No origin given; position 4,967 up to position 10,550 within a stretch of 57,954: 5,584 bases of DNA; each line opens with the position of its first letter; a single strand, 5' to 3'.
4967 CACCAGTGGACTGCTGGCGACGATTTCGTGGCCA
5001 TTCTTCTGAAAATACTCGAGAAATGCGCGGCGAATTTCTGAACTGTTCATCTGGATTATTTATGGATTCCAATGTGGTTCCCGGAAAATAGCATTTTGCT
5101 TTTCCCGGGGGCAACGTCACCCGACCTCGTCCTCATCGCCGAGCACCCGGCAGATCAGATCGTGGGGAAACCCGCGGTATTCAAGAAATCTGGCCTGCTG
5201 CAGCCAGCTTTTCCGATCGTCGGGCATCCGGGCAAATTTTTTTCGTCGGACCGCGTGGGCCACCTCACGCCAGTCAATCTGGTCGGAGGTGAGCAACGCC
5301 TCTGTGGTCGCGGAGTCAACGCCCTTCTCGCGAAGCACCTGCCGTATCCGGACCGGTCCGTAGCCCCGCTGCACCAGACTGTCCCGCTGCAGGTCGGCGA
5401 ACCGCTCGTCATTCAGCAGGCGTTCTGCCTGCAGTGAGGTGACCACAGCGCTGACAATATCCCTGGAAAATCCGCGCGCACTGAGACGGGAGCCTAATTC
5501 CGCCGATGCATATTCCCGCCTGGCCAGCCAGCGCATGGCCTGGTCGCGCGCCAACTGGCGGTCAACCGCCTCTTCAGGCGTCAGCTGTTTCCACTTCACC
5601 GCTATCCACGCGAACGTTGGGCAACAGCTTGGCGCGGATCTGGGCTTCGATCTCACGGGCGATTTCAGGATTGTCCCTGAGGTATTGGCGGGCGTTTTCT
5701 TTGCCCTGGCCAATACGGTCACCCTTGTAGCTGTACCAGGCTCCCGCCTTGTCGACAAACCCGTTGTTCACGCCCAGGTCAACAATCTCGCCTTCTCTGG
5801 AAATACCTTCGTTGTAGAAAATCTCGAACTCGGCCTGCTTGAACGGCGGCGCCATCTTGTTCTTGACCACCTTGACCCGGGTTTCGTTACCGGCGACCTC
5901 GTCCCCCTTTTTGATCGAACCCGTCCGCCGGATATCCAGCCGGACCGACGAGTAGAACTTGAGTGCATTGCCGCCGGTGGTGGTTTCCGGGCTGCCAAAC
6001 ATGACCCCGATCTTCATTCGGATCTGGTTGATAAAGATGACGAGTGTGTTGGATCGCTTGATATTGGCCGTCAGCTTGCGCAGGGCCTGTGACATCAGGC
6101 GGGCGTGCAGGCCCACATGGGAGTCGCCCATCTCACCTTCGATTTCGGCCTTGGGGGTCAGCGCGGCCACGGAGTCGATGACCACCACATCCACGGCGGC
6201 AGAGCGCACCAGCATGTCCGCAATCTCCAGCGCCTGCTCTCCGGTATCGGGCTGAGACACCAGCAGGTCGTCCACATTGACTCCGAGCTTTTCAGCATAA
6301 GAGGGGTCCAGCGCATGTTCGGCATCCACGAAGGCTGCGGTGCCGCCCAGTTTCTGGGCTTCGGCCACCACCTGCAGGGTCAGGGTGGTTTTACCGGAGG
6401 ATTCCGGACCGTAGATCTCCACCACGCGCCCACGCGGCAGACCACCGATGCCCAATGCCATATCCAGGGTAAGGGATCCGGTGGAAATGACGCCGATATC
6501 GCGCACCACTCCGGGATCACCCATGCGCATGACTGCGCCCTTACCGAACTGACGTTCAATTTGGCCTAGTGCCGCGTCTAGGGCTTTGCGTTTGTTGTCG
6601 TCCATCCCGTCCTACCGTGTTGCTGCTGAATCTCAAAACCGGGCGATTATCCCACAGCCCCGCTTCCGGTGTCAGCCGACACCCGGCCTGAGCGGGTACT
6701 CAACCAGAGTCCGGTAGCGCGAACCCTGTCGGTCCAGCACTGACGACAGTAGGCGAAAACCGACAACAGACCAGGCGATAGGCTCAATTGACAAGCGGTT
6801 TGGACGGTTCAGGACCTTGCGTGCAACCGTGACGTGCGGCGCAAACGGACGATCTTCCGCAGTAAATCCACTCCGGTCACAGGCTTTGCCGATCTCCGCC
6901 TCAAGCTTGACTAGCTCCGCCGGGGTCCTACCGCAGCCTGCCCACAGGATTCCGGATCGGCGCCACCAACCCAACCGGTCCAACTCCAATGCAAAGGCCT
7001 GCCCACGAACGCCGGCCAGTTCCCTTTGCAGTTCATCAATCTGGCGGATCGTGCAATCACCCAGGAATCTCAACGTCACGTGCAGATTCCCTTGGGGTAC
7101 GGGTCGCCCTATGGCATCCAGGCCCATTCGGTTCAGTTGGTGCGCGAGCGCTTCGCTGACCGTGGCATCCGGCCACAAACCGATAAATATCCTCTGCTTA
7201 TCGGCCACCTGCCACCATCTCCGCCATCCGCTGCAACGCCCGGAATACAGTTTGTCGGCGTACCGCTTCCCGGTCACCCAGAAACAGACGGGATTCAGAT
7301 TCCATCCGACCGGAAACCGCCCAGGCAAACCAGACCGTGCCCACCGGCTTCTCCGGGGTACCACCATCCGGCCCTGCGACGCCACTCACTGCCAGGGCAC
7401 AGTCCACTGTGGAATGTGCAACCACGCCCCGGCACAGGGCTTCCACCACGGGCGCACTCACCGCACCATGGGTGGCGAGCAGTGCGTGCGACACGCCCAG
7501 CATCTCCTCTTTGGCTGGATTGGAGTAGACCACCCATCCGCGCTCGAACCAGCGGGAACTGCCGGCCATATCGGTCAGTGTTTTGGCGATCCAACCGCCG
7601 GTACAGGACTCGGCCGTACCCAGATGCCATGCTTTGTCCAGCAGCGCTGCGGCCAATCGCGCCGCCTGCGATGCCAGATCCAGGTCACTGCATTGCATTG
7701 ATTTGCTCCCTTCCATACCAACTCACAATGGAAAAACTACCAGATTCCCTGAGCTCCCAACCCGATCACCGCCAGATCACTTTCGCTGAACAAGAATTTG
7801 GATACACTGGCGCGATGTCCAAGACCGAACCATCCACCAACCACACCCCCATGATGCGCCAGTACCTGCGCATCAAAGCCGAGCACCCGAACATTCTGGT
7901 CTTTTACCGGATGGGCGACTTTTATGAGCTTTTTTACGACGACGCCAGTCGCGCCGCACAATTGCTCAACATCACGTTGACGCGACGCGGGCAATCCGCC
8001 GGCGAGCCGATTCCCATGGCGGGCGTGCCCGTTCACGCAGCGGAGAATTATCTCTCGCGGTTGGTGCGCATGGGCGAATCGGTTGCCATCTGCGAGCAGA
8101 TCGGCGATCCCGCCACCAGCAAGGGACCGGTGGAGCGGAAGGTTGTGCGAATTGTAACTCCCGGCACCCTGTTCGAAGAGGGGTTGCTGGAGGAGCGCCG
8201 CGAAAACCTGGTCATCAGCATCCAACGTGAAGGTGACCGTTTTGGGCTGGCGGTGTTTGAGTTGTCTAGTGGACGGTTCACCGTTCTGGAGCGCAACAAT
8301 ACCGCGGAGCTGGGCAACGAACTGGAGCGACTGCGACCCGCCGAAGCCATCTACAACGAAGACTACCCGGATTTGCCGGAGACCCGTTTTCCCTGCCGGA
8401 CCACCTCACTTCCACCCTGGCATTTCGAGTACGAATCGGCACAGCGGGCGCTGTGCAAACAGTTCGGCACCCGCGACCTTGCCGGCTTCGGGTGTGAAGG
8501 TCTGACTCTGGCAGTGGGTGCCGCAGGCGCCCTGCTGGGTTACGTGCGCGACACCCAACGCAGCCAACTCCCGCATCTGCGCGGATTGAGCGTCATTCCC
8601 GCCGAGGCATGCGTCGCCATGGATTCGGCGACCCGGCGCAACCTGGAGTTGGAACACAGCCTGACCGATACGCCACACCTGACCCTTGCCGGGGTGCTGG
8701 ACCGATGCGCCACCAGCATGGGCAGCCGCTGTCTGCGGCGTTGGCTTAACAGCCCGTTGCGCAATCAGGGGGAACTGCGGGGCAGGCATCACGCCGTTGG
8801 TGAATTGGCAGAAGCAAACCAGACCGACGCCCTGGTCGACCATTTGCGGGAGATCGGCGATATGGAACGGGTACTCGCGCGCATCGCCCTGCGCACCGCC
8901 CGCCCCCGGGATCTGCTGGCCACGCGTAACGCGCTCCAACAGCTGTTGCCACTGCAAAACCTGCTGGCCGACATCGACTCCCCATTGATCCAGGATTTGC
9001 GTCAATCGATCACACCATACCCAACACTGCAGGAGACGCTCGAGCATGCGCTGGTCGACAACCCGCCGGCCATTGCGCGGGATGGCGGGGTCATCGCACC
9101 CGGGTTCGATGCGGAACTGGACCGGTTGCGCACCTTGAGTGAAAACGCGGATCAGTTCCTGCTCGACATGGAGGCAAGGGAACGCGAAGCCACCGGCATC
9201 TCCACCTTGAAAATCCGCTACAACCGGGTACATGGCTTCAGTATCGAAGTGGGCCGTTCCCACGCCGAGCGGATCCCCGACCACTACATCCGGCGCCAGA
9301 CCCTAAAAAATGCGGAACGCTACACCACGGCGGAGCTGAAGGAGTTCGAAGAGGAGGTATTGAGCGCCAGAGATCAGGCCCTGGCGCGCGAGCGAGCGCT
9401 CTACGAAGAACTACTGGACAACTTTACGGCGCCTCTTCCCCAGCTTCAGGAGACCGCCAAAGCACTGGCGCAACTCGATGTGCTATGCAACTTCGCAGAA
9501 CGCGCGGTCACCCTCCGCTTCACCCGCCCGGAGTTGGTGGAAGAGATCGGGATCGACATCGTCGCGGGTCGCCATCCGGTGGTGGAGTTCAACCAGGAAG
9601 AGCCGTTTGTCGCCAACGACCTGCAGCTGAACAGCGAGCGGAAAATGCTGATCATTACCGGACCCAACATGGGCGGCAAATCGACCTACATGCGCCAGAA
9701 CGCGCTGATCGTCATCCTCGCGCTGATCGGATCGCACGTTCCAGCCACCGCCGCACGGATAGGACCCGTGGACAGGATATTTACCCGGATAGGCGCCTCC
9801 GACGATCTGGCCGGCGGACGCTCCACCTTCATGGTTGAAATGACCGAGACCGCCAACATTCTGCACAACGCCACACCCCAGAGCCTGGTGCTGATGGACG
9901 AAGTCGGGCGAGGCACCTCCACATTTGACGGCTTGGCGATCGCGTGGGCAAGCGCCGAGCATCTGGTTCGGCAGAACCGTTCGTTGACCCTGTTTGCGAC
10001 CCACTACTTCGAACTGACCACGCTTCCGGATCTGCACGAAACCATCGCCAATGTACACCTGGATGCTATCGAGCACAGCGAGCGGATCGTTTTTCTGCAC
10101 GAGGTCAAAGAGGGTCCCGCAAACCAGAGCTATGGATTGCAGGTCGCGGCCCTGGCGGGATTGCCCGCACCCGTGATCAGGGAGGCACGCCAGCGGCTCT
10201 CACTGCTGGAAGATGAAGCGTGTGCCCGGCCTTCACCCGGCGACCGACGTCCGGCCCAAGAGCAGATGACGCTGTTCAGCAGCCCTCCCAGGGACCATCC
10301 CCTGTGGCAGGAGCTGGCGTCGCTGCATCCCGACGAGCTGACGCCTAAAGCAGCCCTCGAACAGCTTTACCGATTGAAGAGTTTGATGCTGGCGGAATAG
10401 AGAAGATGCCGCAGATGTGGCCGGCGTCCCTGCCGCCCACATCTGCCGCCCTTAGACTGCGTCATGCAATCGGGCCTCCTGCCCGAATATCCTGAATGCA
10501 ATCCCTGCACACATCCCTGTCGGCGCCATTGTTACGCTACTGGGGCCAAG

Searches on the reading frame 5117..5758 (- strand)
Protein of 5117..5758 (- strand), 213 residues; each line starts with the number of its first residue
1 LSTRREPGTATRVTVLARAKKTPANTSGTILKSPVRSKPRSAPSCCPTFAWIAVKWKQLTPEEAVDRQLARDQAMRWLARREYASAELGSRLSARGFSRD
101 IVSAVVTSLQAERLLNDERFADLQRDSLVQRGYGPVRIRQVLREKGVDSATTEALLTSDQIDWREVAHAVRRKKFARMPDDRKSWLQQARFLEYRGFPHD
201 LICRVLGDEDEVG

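Call 54: search_protein_families(library=pfam, proteins=[window:5117-5758:-], max_evalue=0.00001)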
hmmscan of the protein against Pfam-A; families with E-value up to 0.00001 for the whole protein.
window:5117-5758:- (213 aa): 3 families
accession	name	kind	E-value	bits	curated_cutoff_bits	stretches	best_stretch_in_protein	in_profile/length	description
PF21982.2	RecX_HTH1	-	3.8e-11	43.2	26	1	70-107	1-38/40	RecX, first three-helix domain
PF21981.2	RecX_HTH3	-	3.8e-10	40.2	26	1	165-206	5-48/48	RecX, third three-helix domain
PF02631.22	RecX_HTH2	-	2.9e-09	37.5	26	1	116-154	1-40/42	RecX, second three-helix domain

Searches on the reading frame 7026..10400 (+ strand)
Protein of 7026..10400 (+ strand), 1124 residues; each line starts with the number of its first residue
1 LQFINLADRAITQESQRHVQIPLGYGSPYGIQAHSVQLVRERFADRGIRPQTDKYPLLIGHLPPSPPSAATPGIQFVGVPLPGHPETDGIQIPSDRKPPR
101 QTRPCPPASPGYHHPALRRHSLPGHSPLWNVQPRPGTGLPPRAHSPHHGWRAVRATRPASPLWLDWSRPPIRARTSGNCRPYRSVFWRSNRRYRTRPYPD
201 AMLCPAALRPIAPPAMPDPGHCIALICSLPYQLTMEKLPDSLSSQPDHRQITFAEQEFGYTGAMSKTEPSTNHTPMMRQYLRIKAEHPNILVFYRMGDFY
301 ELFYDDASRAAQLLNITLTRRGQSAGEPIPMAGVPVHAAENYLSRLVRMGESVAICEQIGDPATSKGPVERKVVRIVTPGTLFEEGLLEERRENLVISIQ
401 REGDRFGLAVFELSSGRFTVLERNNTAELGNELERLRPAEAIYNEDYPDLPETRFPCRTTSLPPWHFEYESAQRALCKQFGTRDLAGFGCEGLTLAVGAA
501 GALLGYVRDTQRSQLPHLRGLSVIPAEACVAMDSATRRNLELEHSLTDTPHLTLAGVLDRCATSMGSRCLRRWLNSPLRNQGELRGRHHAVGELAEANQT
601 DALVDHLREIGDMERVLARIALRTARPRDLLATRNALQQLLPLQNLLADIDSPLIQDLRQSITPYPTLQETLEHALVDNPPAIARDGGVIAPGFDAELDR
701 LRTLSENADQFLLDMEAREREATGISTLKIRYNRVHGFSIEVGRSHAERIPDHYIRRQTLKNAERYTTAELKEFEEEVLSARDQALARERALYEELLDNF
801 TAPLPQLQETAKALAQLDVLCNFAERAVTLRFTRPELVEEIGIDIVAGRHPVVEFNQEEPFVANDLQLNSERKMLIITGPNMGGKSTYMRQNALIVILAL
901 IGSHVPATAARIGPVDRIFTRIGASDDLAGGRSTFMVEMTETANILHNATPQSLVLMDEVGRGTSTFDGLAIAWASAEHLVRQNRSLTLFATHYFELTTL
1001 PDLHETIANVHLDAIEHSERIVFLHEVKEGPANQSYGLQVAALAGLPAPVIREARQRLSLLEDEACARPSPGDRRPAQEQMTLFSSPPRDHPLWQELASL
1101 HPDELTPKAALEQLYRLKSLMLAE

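Call 55: search_protein_families(library=pfam, proteins=[window:7026-10400:+], max_evalue=0.00001)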
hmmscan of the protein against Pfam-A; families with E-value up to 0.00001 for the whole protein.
window:7026-10400:+ (1124 aa): 5 families
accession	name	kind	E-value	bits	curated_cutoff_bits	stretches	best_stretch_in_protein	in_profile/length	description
PF00488.27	MutS_V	-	3.1e-85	285.3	30.2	1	875-1061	1-187/188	MutS domain V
PF05192.23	MutS_III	-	1.8e-48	165.9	34.1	1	535-824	1-194/194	MutS domain III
PF01624.25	MutS_I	-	7.8e-43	145.7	20.6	1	274-385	1-112/113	MutS domain I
PF05190.23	MutS_IV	-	1.3e-30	106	22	1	693-783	1-91/92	MutS family domain IV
PF05188.22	MutS_II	-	1.1e-28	100.7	25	1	394-519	1-133/133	MutS domain II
